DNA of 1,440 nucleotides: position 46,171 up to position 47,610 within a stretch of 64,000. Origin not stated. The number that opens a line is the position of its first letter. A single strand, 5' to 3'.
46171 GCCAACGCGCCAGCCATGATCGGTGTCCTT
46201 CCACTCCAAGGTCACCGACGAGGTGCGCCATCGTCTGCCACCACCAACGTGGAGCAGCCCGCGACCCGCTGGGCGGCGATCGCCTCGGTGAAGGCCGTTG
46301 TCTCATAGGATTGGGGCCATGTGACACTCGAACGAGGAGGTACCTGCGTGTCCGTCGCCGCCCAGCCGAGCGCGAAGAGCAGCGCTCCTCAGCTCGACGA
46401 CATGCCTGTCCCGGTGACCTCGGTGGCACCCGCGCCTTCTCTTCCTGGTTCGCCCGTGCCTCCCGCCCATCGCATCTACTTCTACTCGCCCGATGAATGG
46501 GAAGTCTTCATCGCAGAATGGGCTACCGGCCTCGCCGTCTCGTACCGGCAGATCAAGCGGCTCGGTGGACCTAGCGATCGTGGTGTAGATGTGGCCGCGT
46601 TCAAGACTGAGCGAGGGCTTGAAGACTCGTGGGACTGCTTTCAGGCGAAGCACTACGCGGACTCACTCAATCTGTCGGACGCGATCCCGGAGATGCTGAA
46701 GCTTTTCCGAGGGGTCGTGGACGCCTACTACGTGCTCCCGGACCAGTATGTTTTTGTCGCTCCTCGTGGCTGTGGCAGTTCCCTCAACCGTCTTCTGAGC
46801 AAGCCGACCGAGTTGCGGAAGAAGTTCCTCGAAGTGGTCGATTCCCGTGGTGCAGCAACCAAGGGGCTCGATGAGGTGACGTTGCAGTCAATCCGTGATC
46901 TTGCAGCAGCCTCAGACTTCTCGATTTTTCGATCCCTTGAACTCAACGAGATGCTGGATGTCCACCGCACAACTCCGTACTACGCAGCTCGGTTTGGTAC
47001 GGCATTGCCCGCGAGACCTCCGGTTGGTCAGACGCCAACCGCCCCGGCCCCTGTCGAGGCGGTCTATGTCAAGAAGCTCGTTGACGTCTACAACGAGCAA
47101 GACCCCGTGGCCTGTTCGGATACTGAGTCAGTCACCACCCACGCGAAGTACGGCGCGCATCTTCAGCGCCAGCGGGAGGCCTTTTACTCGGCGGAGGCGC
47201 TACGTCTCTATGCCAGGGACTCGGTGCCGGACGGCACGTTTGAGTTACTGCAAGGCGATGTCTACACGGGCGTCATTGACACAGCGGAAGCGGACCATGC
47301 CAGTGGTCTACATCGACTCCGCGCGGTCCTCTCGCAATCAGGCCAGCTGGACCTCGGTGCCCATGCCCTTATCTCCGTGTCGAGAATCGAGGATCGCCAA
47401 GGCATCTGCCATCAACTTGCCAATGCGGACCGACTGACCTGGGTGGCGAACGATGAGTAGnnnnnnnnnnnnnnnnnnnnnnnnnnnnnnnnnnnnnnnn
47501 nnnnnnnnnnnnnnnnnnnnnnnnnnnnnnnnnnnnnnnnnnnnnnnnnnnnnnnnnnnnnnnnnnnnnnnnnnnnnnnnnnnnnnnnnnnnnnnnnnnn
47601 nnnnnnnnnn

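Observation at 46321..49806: ABC-3C-like three-component conflict system (REase-fold effector / middle component / coiled-coil ABC ATPase)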

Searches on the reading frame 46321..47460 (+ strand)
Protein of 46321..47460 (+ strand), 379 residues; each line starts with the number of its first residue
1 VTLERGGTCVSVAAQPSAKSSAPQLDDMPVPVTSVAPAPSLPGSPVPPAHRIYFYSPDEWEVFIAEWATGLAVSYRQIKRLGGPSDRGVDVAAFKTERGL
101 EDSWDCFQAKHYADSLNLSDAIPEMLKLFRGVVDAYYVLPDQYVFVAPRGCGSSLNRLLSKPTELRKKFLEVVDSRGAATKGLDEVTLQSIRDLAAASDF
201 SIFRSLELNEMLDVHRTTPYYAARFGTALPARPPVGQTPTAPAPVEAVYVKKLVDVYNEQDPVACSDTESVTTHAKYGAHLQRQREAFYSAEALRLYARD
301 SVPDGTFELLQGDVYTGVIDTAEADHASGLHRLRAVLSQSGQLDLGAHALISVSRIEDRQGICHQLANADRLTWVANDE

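Call 3: search_protein_families(library=pfam, proteins=[window:46321-47460:+], max_evalue=1)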
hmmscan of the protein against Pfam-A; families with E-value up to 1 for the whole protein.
window:46321-47460:+ (379 aa): 2 families
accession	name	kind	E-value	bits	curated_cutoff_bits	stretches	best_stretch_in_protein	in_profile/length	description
PF20282.3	CTD6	-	6.3e-40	137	26.4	1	246-374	1-130/130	C-terminal domain 6 of the ABC-three component (ABC-3C) systems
PF04471.18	Mrr_cat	-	0.087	13.4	21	1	75-116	22-61/115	Restriction endonuclease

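Call 4: search_protein_families(library=ncbifam, proteins=[window:46321-47460:+], max_evalue=1)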
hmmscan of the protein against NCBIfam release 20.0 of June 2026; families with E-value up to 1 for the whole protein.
window:46321-47460:+ (379 aa): 0 families

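Call 5: search_protein_families(library=padloc, proteins=[window:46321-47460:+], max_evalue=1)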
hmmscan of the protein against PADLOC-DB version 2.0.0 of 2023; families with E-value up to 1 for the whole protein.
window:46321-47460:+ (379 aa): 3 families
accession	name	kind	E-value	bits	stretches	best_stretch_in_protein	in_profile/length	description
PDLC03852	LmuA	-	3.5e-107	357.2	1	45-377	8-335/336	-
PDLC03857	LmuA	-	5.7e-27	93.3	1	234-379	176-327/327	-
PDLC03851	LmuA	-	0.00079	17.3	1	275-377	218-326/343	-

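Call 6: search_solved_structures(query=window:46321-47460:+, max_evalue=1, show_alignments=2)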
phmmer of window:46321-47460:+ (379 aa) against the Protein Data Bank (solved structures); distinct sequences matched with E-value up to 1: 0.

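Call 16: find_homologous_proteins(query=window:46321-47460:+, max_evalue=0.00001)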
Query window:46321-47460:+ (379 aa): 707 proteins with E <= 0.00001 among 8000 candidates; the best 120 are listed.
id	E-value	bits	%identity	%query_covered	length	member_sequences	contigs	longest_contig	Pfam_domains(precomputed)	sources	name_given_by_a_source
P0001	8.6e-235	797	96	98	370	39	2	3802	PF20282.4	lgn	-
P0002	7.8e-228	774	92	98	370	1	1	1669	PF20282.4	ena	-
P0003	9.5e-222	754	90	98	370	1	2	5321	PF20282.4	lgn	-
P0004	3.1e-220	749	87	100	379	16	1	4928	PF20282.4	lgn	-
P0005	2.9e-215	732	88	97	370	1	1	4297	PF20282.4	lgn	-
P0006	3.6e-213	726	87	98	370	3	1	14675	PF20282.4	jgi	-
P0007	1.6e-208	710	81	100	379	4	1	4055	PF20282.4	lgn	-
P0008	1.2e-202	691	81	98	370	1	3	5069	PF20282.4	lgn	-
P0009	5.1e-199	679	81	96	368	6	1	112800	PF20282.4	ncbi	-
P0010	4.3e-197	673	79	98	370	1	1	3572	PF20282.4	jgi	jgi:hypothetical protein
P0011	2.0e-196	670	78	97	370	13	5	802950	PF20282.4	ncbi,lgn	ncbi:ABC-three component system protein [Microbacterium paulum]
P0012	4.8e-196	669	79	98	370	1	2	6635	PF20282.4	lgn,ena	-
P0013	1.8e-194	664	79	98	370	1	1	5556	PF20282.4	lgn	-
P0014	2.0e-194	664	79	97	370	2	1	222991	PF20282.4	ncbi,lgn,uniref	ncbi:MAG: hypothetical protein RJQ01_06980 [Microcella sp.]|uniref:ABC-three component system protei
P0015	2.0e-194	664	77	100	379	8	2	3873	PF20282.4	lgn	-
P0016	5.8e-194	662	78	97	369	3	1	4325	PF20282.4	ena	-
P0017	3.7e-193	660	77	98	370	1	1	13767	PF20282.4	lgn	-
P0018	9.5e-193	658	77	98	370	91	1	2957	PF20282.4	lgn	-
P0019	6.0e-192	656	76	100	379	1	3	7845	PF20282.4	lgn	-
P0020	2.2e-191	654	76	98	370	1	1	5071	PF20282.4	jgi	jgi:hypothetical protein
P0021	2.6e-191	654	76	98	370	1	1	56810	PF20282.4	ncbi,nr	ncbi:hypothetical protein BJH93_13505 [Kocuria polaris]|nr:hypothetical protein [Kocuria polaris]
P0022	4.1e-191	653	77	98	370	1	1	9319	PF20282.4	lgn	-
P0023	7.2e-191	652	76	98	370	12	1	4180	PF20282.4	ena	-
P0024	1.0e-190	652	75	100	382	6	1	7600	PF20282.4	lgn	-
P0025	1.3e-190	651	77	98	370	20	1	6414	PF20282.4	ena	-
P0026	1.4e-190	651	76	98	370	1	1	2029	PF20282.4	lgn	-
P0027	2.4e-190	650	78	97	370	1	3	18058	PF20282.4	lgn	-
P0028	5.1e-189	646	77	98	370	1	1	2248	PF20282.4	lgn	-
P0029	2.1e-188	644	77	98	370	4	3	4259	PF20282.4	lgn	-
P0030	2.5e-188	644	76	98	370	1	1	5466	PF20282.4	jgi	jgi:hypothetical protein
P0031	1.2e-186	638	76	98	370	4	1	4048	PF20282.4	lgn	-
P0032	1.6e-185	635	80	90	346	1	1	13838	PF20282.4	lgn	-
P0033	2.4e-185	634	75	98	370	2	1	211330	PF20282.4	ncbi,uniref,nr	ncbi:hypothetical protein J4H92_11925 [Leucobacter weissii]|uniref:ABC-three component systems C-ter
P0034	2.4e-185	634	75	98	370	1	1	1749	PF20282.4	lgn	-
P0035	2.0e-183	628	74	98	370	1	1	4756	PF20282.4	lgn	-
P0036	3.8e-183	627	75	97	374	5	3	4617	PF20282.4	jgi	-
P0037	1.3e-180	618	72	97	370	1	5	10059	PF20282.4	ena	-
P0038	2.4e-180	618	75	94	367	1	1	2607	PF20282.4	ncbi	-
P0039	9.6e-180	616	73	97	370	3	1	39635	PF20282.4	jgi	-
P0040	9.9e-179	612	72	98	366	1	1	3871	PF20282.4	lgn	-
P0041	3.0e-178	611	73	97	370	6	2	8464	PF20282.4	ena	-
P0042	5.4e-178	610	73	96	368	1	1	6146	PF20282.4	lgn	-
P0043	1.1e-176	605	72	98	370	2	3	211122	PF20282.4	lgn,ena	-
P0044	1.3e-175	602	72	94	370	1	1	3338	PF20282.4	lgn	-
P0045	1.6e-174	598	71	97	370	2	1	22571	PF20282.4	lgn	-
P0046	7.6e-173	593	70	97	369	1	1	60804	PF20282.4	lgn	-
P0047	7.4e-172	590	70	98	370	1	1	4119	PF20282.4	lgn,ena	-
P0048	2.9e-171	588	69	98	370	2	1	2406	PF20282.4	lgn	-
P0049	9.9e-169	579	69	98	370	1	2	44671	PF20282.4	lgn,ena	-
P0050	2.3e-167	575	69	98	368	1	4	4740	PF20282.4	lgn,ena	-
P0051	3.3e-167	574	69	97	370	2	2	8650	PF20282.4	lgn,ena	-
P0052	2.2e-166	572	69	98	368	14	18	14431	PF20282.4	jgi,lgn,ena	jgi:hypothetical protein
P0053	4.5e-164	564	70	97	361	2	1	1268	PF20282.4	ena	-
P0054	4.3e-162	558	67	97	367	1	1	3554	PF20282.4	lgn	-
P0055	2.7e-158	545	66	98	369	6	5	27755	PF20282.4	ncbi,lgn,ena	-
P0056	7.6e-157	540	65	98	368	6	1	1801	PF20282.4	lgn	-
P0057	7.0e-155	534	65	98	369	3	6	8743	PF20282.4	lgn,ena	-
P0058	6.3e-153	527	68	91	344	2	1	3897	PF20282.4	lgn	-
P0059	4.7e-148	511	63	93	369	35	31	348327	PF20282.4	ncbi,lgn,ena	-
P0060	1.3e-145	503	61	98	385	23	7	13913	PF20282.4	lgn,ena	-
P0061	6.0e-144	498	62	94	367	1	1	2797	PF20282.4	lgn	-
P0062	6.3e-144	498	61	94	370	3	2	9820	PF20282.4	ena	-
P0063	4.0e-143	495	62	96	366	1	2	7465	PF20282.4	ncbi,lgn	-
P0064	4.1e-143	495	61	94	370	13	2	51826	PF20282.4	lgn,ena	-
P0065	5.7e-143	495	61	94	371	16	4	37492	PF20282.4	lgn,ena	-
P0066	4.6e-142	492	63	92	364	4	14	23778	PF20282.4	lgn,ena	-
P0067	8.2e-142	491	62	94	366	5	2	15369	PF20282.4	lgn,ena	-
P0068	4.0e-141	489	61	95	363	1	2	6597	PF20282.4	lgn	-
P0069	6.1e-141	488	60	94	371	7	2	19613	PF20282.4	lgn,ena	-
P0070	1.5e-139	483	61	97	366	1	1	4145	PF20282.4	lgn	-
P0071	4.6e-138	478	60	95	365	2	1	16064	PF20282.4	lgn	-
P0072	5.2e-138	478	60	94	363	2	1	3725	PF20282.4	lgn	-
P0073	7.2e-138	478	61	93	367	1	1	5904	PF20282.4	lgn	-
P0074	1.5e-137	477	59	95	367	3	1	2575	PF20282.4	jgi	-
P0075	1.7e-137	477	60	94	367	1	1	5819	PF20282.4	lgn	-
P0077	3.1e-137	476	61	94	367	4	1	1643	PF20282.4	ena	-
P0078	3.5e-137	476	59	94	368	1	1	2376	PF20282.4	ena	-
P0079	1.2e-136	474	59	95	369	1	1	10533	PF20282.4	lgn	-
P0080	3.0e-136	472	63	89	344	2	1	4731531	PF20282.4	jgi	jgi:hypothetical protein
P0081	9.7e-136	471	58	95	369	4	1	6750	PF20282.4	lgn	-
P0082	1.7e-135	470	59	96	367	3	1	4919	PF20282.4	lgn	-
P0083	2.7e-135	469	58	97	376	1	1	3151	PF20282.4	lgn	-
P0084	7.5e-135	468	57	97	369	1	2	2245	PF20282.4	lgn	-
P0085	1.0e-134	467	63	87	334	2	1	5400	PF20282.4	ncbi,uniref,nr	ncbi:hypothetical protein QWY28_23020 [Nocardioides sp. SOB77]|uniref:ABC-three component systems C-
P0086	1.1e-134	467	59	95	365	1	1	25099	PF20282.4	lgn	-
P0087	3.3e-134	466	55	99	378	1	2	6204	PF20282.4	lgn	-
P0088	4.8e-134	465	58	94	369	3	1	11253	PF20282.4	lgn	-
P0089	5.3e-134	465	59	94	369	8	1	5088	PF20282.4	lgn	-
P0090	2.3e-133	463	58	97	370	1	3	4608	PF20282.4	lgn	-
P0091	8.2e-133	461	58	95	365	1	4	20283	PF20282.4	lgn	-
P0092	3.4e-132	459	57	94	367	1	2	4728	PF20282.4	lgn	-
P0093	7.2e-132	458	62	87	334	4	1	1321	PF20282.4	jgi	jgi:hypothetical protein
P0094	8.1e-132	458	58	94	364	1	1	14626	PF20282.4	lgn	-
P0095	9.7e-132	458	58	93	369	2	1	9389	PF20282.4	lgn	-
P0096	1.4e-131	457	58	93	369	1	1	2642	PF20282.4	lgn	-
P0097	1.4e-131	457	57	94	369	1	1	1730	PF20282.4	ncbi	ncbi:MAG: ABC-three component system protein [Nocardioides sp.]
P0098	2.4e-131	456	57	94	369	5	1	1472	PF20282.4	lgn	-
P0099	3.2e-131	456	58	93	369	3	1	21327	PF20282.4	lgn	-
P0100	5.4e-131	455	55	97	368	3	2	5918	PF20282.4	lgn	-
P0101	8.4e-131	455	58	95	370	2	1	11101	PF20282.4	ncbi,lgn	-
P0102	2.6e-130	453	77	69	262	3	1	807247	PF20282.4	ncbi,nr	ncbi:hypothetical protein BI335_00380 [Enemella evansiae]|nr:hypothetical protein BI335_00380 [Eneme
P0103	3.5e-130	453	57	95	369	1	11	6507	PF20282.4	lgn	-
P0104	4.2e-130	452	59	88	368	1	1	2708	PF20282.4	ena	-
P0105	4.3e-130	452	59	94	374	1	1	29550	PF20282.4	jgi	jgi:hypothetical protein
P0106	5.4e-130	452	62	88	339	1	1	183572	PF20282.4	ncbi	ncbi:MAG: ABC-three component system protein [Sporichthyaceae bacterium]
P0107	1.1e-129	451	57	97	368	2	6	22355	PF20282.4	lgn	-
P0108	1.6e-129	450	59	94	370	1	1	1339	PF20282.4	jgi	jgi:hypothetical protein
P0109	1.6e-129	450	58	95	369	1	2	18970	PF20282.4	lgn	-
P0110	5.0e-129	449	60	94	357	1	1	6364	PF20282.4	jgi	jgi:hypothetical protein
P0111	1.2e-128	447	58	96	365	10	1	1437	PF20282.4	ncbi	-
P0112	1.3e-128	447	59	90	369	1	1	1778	PF20282.4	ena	-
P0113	3.4e-128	446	78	67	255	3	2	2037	PF20282.4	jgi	jgi:hypothetical protein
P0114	3.9e-128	446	55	98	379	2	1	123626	PF20282.4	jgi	jgi:hypothetical protein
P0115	4.0e-128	446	58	89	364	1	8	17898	PF20282.4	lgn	-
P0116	7.3e-128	445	56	94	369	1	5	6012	PF20282.4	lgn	-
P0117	8.1e-128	445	57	95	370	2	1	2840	PF20282.4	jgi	jgi:hypothetical protein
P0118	9.1e-128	445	53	96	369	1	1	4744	PF20282.4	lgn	-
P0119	1.2e-127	444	58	94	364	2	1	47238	PF20282.4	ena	-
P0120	1.3e-127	444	56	95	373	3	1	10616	PF20282.4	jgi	-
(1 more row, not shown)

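Call 19: search_solved_structures(query=A1, max_evalue=10, show_alignments=3)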
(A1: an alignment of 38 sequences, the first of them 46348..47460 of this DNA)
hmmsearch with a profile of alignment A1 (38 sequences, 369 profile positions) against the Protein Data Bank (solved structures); distinct sequences matched with E-value up to 10: 0.

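Call 27: predict_structure(alignment_id=A1)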
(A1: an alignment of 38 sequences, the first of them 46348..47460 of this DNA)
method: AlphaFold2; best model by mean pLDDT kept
length: 370 residues; sequences in the alignment: 38
mean_pLDDT: 85.2   pTM: 0.71
mean pLDDT of the five models: 85.2, 84.4, 79.0, 78.4, 66.8
residues with pLDDT >= 90: 197; 70-90: 129; 50-70: 19; < 50: 25
segments of 3 or more residues with pLDDT < 50: 1-10, 22-33
pLDDT, mean of each block of 10 residues (from residue 1): 33 70 43 64 82 88 87 68 91 91 77 91 92 91 92 97 88 89 97 93 89 81 85 90 95 92 93 95 91 84 96 93 96 86 90 96 74
secondary structure, 60 per line:
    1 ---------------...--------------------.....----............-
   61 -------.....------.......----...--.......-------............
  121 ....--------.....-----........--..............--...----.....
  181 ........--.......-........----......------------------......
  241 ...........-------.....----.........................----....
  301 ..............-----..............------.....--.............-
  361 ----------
elements in order: E16-18 H39-43 H48-59 E68-72 E79-85 E95-101 H109-124 E133-137 H143-150 H153-166 H176-188 E194-197 H199-206 H211-216 H235-251 H259-263 H268-292 H297-314 H320-333 H340-344 H347-359

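Call 30: fold_search(model_id=the predicted structure, library=pdb)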
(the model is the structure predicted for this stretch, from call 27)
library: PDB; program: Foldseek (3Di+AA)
matches with E <= 10: 195; with E <= 0.001: 1
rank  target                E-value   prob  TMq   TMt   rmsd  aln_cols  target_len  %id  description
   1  9nxx_D                2.0e-04  1.00  0.27  0.27  14.8       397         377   11  LmuA_conformation 1 (released 2025-12-17)
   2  9ny1_C                1.2e-03  1.00  0.27  0.28  11.5       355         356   10  LmuA_conformation 2_assymetric (released 2025-12-17)
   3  9nxx_B                3.4e-03  0.99  0.31  0.30  14.7       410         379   11  LmuA_conformation 1 (released 2025-12-17)
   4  9nxx_A                5.6e-03  0.97  0.27  0.28  16.0       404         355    9  LmuA_conformation 1 (released 2025-12-17)
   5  9uxl_C                5.6e-03  0.96  0.26  0.25  19.4       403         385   10  type II Lamassu, LmuACB from Vibrio cholerae O1 El (released 2026-03-25)
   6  9ny1_D                7.2e-03  0.99  0.29  0.30  14.0       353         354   12  LmuA_conformation 2_assymetric (released 2025-12-17)
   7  6wan_D                9.7e-03  0.89  0.25  0.22  23.5       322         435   11  Structure of Acinetobacter baumannii Cap4 SAVED/CARF-domain containing receptor with the cyclic trinucleotide 3'3'3'-c (released 2020-06-17)
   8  9ny1_A                1.1e-02  0.95  0.27  0.28  14.6       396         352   11  LmuA_conformation 2_assymetric (released 2025-12-17)
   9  9nxx_C                1.4e-02  0.97  0.27  0.28  15.2       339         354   10  LmuA_conformation 1 (released 2025-12-17)
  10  6wan_F                1.7e-02  0.89  0.25  0.23  23.9       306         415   12  Structure of Acinetobacter baumannii Cap4 SAVED/CARF-domain containing receptor with the cyclic trinucleotide 3'3'3'-c (released 2020-06-17)
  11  9uxh_C                1.8e-02  0.87  0.26  0.25  19.7       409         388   10  type II Lamassu, LmuACB with DNA (released 2026-03-25)
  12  9uxi_A                2.1e-02  0.94  0.25  0.26  14.8       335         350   11  type II Lamassu, LmuA tetramer (released 2026-03-25)
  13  6wam_A                2.3e-02  0.84  0.25  0.22  23.9       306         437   11  Structure of Acinetobacter baumannii Cap4 SAVED/CARF-domain containing receptor (released 2020-06-17)
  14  6vm6_F                2.4e-02  0.82  0.25  0.22  23.7       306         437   11  Structure of Acinetobacter baumannii Cap4 SAVED/CARF-domain containing receptor with the cyclic trinucleotide 2'3'3'-c (released 2020-06-17)
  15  9hqx_A                4.0e-02  0.54  0.23  0.23  20.2       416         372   10  Salmonella enterica Lamassu LmuACB bound to DNA duplex (released 2025-10-01)
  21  9ny1_B                4.2e-01  0.41  0.27  0.28  18.1       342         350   12  LmuA_conformation 2_assymetric (released 2025-12-17)
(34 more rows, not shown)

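Call 32: search_protein_families(library=pfam, alignment_id=A1, max_evalue=1)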
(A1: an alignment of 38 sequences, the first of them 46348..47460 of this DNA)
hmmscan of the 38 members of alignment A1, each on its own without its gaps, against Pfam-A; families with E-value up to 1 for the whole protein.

A. member 1, window:46348-47460:+ (370 aa): 2 families
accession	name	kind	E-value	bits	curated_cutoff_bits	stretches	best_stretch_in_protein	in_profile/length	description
PF20282.3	CTD6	-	6e-40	137.1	26.4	1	237-365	1-130/130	C-terminal domain 6 of the ABC-three component (ABC-3C) systems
PF04471.18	Mrr_cat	-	0.084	13.4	21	1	66-107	22-61/115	Restriction endonuclease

B. families by the number of members that match (of 38 scanned): 11 families
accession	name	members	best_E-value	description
PF20282.3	CTD6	38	1.4e-44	C-terminal domain 6 of the ABC-three component (ABC-3C) systems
PF04471.18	Mrr_cat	25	0.00077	Restriction endonuclease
PF10356.15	RRG7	2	0.22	Required for respiratory growth protein 7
PF25227.1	DUF7845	1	0.026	Domain of unknown function (DUF7845)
PF22681.2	Lmo2446-like_N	1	0.1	Lmo2446-like, N-terminal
PF19715.4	DUF6210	1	0.13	Family of unknown function (DUF6210)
PF06805.18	Lambda_tail_I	1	0.17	Bacteriophage lambda tail assembly protein I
PF15274.11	MLIP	1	0.18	Muscular LMNA-interacting protein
PF07424.16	TrbM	1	0.19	TrbM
PF23467.1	WWE_5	1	0.21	WWE domain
PF02229.22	PC4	1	0.22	Transcriptional Coactivator p15 (PC4)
